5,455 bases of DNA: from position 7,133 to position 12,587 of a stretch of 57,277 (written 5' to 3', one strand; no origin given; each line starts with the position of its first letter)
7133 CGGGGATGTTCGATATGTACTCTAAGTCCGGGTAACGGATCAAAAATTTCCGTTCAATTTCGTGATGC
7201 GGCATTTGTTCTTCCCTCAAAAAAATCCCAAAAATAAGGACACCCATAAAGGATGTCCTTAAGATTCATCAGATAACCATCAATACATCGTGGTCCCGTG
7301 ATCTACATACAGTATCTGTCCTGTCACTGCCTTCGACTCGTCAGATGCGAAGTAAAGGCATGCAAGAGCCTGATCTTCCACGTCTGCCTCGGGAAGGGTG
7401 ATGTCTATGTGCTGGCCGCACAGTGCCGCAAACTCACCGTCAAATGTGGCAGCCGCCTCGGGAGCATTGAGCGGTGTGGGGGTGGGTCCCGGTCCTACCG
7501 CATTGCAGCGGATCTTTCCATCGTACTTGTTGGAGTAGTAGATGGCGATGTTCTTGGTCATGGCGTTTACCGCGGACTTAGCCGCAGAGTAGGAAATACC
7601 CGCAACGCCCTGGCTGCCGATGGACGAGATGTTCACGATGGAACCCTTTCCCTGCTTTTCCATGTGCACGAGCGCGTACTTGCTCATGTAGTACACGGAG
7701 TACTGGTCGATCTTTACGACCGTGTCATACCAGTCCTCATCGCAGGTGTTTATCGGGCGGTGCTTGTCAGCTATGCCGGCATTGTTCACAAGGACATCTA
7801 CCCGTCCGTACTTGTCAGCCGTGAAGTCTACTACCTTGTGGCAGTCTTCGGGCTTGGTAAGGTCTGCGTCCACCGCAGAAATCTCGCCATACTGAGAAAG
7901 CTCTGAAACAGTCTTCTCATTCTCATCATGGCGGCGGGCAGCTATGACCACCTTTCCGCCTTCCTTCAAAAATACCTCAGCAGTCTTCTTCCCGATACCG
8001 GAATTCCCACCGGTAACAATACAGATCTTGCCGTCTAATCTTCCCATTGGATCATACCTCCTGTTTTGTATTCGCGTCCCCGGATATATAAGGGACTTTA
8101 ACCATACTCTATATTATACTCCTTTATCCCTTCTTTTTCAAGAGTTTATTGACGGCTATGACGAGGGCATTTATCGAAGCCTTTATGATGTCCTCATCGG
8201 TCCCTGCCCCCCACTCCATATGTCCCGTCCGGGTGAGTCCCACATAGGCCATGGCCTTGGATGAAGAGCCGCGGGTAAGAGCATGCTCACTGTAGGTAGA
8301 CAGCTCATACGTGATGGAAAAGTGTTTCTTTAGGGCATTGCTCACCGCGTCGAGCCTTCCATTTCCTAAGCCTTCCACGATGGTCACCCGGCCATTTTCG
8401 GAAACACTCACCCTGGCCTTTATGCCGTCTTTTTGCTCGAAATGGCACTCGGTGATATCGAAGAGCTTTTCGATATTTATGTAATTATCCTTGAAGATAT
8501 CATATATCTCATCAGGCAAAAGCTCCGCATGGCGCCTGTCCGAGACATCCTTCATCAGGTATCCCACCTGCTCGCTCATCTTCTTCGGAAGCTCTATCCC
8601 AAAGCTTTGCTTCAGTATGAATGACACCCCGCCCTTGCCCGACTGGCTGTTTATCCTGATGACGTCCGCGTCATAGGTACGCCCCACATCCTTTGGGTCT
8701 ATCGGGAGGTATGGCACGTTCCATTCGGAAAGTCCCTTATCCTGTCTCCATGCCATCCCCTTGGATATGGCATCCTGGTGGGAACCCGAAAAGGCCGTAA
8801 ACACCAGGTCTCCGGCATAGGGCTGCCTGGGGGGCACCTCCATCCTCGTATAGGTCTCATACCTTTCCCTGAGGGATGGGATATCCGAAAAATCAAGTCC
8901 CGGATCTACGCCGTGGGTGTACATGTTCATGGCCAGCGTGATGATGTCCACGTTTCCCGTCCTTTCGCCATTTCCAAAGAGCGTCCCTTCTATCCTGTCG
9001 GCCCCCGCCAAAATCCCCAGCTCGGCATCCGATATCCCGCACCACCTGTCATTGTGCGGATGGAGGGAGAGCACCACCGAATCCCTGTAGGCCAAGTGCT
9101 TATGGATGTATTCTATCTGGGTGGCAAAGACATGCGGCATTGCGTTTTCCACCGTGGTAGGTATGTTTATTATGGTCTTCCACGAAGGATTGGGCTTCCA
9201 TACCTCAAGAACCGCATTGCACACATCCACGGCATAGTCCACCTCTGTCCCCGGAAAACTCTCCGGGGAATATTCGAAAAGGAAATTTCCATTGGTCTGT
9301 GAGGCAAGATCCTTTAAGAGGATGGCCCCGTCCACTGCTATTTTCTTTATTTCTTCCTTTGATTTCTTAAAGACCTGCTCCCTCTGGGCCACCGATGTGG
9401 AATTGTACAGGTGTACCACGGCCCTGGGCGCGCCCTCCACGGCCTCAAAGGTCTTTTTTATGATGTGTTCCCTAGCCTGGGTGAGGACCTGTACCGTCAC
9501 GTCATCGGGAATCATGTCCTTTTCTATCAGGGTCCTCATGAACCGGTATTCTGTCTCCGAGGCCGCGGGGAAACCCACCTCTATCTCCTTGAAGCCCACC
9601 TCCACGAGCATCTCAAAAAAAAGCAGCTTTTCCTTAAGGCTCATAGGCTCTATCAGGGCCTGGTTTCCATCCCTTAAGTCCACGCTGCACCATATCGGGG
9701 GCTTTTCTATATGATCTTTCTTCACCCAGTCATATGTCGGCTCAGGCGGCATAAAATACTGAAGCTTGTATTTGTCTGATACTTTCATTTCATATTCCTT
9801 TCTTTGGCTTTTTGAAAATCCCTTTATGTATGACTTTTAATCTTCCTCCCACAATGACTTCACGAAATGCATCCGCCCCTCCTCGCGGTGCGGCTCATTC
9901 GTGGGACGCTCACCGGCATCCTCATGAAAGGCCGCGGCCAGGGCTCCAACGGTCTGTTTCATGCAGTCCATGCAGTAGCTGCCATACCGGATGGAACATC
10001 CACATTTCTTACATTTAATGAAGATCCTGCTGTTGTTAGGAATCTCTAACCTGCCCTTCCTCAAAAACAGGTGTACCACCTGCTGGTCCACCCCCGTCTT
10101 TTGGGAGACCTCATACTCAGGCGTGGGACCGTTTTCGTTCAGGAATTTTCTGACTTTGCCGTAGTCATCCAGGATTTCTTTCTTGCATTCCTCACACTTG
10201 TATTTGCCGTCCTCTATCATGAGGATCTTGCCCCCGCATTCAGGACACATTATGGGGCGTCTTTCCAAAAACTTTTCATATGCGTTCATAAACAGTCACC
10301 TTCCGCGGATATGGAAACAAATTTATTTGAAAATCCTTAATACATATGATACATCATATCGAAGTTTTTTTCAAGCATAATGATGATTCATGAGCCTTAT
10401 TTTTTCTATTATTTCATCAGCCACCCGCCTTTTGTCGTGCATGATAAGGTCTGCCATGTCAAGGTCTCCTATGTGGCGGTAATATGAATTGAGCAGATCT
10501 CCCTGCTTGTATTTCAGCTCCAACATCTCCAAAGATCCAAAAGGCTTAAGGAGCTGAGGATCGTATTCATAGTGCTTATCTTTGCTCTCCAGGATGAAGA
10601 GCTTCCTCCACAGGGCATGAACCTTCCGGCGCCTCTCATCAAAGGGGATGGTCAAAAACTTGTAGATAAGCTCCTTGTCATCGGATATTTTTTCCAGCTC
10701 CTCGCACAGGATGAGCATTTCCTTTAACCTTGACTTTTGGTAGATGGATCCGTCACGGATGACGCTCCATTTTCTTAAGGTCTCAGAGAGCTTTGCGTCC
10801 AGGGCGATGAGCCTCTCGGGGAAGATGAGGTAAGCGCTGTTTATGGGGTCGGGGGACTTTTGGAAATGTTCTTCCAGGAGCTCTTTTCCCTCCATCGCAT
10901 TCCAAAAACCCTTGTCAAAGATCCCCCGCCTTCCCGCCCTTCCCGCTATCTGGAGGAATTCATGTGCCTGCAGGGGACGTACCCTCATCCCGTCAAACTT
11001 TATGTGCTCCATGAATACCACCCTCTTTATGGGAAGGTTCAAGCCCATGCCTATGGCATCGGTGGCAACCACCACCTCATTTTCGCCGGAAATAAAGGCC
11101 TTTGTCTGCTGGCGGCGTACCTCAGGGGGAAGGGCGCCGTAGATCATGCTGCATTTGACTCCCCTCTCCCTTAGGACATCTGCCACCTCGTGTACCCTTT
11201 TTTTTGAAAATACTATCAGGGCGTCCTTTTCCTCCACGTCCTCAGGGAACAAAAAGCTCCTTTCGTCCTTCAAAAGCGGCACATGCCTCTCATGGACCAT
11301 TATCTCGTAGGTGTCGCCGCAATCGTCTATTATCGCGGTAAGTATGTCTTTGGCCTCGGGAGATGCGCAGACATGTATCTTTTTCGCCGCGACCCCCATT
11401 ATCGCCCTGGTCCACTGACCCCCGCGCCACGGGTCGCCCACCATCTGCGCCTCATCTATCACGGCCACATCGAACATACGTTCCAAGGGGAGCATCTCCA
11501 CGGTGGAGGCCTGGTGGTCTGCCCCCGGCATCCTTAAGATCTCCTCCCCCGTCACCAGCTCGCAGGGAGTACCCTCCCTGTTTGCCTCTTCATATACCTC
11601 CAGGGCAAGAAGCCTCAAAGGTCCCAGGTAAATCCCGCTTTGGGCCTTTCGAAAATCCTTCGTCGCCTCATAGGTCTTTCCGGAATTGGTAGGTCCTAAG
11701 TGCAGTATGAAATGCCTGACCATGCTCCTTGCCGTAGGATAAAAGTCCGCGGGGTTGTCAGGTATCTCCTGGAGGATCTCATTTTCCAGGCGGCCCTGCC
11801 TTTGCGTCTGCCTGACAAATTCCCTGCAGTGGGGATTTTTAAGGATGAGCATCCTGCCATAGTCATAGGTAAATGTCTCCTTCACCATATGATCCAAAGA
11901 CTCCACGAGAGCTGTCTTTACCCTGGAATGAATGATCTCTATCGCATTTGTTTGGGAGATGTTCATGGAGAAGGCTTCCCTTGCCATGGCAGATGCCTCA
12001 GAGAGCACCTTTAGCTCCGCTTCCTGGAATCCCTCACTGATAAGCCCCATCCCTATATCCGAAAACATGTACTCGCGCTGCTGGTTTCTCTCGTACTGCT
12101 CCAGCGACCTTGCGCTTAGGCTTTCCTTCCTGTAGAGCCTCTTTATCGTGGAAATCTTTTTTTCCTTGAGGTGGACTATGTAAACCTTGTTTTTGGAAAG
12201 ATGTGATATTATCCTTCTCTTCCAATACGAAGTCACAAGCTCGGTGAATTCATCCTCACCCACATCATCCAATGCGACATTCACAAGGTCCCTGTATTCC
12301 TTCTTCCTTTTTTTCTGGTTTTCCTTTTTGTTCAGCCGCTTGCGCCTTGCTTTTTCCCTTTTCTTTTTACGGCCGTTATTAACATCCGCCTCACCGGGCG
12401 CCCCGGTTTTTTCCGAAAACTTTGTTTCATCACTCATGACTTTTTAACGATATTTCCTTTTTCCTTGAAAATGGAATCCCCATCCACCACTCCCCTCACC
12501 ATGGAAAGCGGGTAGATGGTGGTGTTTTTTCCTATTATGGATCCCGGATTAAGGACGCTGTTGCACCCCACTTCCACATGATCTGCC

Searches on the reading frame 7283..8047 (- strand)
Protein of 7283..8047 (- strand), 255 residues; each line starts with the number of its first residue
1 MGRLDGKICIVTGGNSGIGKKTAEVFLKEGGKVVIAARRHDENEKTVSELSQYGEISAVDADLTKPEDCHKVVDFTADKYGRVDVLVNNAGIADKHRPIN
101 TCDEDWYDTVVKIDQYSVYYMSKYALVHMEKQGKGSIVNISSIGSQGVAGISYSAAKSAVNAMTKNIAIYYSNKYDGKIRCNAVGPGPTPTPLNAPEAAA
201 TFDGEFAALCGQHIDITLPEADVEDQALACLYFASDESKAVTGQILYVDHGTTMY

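Call 65: search_protein_families(library=pfam, proteins=[window:7283-8047:-], max_evalue=0.001)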
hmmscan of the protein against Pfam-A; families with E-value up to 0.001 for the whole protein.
window:7283-8047:- (255 aa): 5 families
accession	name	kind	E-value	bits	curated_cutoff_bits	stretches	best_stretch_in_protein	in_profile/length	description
PF13561.12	adh_short_C2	-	7.8e-53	179.9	27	1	15-253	5-236/236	Enoyl-(Acyl carrier protein) reductase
PF00106.31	adh_short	-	5.7e-47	160.2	26.6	1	7-197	1-190/195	short chain dehydrogenase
PF08659.16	KR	-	7.9e-10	39.4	22.6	1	10-163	4-159/180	KR domain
PF01370.27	Epimerase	-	7.2e-07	29.3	20.9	1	10-110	2-92/240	NAD dependent epimerase/dehydratase family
PF13460.12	NAD_binding_10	-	3e-05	24.4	27.2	1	13-147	1-103/184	NAD(P)H-binding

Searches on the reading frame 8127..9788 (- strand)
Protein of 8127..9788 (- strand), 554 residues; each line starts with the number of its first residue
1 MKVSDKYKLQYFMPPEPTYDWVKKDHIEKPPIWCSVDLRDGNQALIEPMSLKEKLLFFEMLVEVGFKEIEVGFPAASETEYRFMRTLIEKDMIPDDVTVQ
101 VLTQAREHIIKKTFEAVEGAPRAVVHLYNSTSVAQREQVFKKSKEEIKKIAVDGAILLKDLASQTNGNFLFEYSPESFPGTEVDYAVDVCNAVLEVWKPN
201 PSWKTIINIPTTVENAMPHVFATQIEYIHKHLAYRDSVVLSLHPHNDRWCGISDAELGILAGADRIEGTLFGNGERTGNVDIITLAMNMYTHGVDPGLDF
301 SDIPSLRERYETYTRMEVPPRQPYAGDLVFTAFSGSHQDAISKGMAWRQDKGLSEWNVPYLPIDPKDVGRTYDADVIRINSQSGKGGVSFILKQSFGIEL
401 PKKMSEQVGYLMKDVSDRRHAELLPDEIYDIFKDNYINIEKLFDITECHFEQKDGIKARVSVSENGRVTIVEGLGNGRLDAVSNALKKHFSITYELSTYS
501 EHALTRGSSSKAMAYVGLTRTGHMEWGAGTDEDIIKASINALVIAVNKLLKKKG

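Call 49: search_protein_families(library=pfam, proteins=[window:8127-9788:-], max_evalue=0.001)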
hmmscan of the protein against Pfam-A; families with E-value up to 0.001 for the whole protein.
window:8127-9788:- (554 aa): 3 families
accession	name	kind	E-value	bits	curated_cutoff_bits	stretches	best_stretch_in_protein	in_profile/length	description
PF00682.25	HMGL-like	-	9e-68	228.9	29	1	32-307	3-257/260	HMGL-like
PF22615.1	IPMS_D2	-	1.1e-33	115.8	27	1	327-393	1-66/66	Alpha-isopropylmalate synthase, post-catalytic domain-like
PF08502.15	LeuA_dimer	-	9.1e-24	84.3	24.9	1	424-550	3-131/131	LeuA allosteric (dimerisation) domain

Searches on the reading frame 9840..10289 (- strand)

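Call 65: search_protein_families(library=pfam, proteins=[window:9840-10289:-], max_evalue=0.001)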
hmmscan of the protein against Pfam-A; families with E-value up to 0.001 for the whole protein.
window:9840-10289:- (150 aa): 1 family
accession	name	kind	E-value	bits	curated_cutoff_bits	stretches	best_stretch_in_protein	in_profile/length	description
PF07191.17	Zn_ribbon_6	-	0.00062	20.2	25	0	14-39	2-26/67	Double zinc ribbon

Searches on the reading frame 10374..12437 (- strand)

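Call 49: search_protein_families(library=pfam, proteins=[window:10374-12437:-], max_evalue=0.001)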
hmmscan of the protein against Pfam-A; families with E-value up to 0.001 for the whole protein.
window:10374-12437:- (688 aa): 2 families
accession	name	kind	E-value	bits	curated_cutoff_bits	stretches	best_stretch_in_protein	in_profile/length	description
PF22527.2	DEXQc_Suv3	-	5.2e-61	205.2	27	1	229-380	1-152/154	DEXQ-box helicase domain of Suv3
PF00271.37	Helicase_C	-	9.8e-16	58.4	23.5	1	402-505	13-110/110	Helicase conserved C-terminal domain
